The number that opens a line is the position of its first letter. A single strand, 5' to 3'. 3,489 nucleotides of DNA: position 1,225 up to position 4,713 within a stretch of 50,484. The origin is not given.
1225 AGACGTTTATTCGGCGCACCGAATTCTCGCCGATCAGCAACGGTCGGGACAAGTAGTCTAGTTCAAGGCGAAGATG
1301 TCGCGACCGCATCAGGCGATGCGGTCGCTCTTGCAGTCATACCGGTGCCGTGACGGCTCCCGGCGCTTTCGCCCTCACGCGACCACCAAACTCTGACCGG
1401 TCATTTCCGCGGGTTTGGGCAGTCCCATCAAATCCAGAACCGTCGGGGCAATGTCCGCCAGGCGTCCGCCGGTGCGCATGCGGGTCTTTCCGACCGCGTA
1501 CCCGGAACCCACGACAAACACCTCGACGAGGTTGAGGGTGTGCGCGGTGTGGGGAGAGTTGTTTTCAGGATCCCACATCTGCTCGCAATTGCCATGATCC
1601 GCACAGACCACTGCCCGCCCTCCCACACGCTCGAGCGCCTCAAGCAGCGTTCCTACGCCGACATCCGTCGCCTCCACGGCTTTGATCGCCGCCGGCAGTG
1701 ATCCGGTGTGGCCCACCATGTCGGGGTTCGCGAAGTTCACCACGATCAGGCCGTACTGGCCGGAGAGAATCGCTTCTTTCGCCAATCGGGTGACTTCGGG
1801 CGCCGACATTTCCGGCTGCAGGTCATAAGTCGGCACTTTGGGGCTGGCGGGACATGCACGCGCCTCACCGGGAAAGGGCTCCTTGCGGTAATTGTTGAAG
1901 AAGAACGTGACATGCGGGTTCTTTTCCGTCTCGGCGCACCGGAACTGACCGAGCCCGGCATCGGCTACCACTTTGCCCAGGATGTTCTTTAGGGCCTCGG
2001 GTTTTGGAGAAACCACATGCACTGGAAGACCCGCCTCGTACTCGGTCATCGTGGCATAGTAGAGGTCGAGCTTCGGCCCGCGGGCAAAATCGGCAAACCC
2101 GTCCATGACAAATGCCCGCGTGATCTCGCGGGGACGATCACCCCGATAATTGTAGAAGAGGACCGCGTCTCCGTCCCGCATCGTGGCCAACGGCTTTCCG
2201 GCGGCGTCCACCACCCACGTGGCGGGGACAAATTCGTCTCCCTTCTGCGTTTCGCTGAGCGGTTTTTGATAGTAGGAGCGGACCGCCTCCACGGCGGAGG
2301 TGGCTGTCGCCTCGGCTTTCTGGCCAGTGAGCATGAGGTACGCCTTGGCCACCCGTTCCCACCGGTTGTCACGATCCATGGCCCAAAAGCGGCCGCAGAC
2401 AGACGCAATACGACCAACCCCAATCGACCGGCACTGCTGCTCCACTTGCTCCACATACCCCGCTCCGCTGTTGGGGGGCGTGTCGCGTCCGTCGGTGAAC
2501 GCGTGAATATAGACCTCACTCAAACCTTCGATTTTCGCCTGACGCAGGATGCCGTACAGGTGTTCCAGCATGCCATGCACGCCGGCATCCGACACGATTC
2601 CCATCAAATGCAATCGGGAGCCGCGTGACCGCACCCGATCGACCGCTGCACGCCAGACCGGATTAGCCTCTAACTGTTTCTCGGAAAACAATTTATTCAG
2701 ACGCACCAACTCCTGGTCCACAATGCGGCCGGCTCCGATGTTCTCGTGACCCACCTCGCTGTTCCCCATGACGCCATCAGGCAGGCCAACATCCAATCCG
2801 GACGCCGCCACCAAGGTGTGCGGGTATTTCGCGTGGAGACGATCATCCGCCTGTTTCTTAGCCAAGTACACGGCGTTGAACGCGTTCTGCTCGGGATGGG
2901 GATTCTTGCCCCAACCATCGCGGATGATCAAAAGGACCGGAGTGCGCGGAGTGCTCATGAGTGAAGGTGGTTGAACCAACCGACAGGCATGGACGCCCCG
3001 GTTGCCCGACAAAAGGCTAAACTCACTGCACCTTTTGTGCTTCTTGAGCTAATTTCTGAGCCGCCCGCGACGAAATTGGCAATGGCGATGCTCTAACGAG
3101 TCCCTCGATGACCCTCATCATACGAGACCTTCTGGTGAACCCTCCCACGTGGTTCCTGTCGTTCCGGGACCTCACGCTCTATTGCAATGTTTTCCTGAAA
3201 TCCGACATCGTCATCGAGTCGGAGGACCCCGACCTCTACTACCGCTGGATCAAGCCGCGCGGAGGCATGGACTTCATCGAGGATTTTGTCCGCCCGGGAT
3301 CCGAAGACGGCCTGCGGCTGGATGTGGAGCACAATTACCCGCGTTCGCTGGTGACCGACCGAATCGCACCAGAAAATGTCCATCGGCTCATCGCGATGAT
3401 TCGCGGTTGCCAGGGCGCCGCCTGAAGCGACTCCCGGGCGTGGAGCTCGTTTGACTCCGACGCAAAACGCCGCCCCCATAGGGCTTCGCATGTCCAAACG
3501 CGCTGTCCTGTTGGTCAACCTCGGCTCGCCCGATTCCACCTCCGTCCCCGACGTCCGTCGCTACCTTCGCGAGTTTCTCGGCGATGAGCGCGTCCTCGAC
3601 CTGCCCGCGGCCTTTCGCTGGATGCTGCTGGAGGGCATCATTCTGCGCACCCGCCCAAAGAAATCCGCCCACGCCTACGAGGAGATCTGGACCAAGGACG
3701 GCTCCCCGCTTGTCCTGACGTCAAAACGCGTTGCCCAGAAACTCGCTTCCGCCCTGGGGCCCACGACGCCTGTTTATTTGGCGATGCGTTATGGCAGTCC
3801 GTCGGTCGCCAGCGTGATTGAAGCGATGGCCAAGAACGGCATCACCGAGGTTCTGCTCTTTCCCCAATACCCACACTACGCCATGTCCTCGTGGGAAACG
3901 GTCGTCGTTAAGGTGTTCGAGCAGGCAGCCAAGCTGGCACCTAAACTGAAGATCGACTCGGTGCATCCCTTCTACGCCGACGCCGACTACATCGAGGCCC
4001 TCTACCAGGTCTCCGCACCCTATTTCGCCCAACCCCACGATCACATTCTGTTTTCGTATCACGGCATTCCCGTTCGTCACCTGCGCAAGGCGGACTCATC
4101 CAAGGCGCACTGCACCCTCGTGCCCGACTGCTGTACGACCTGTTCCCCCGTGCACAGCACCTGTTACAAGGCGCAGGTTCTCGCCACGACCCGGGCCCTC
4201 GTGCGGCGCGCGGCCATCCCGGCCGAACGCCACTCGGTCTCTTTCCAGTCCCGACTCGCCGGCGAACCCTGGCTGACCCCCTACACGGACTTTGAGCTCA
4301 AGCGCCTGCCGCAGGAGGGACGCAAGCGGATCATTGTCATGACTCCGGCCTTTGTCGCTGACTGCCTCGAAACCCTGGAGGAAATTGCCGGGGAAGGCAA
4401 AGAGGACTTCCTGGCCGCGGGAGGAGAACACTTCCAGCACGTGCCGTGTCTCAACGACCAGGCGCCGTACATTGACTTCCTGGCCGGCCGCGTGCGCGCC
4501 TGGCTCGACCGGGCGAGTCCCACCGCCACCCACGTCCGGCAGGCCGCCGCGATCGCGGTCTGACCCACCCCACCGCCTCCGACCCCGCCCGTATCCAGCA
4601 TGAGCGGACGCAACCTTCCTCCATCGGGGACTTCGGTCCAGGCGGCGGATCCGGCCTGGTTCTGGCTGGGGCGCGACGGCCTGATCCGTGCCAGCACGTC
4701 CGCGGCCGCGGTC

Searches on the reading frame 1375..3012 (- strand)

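Call 49: search_protein_families(library=pfam, proteins=[window:1375-3012:-], max_evalue=0.0001)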
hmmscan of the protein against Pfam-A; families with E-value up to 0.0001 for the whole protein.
window:1375-3012:- (545 aa): 2 families
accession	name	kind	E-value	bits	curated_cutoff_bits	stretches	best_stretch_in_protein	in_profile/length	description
PF06415.18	iPGM_N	-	5.2e-75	252.1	27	1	106-326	2-216/217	BPG-independent PGAM N-terminus (iPGM_N)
PF01676.23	Metalloenzyme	-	5e-68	229.8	24.3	1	25-532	2-251/252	Metalloenzyme superfamily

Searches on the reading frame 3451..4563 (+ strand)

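Call 49: search_protein_families(library=pfam, proteins=[window:3451-4563:+], max_evalue=0.0001)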
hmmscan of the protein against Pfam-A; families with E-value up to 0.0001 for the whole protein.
window:3451-4563:+ (370 aa): 1 family
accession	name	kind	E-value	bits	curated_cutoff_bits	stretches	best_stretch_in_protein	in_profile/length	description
PF00762.24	Ferrochelatase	-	4.5e-95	318.7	27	1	16-349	1-314/317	Ferrochelatase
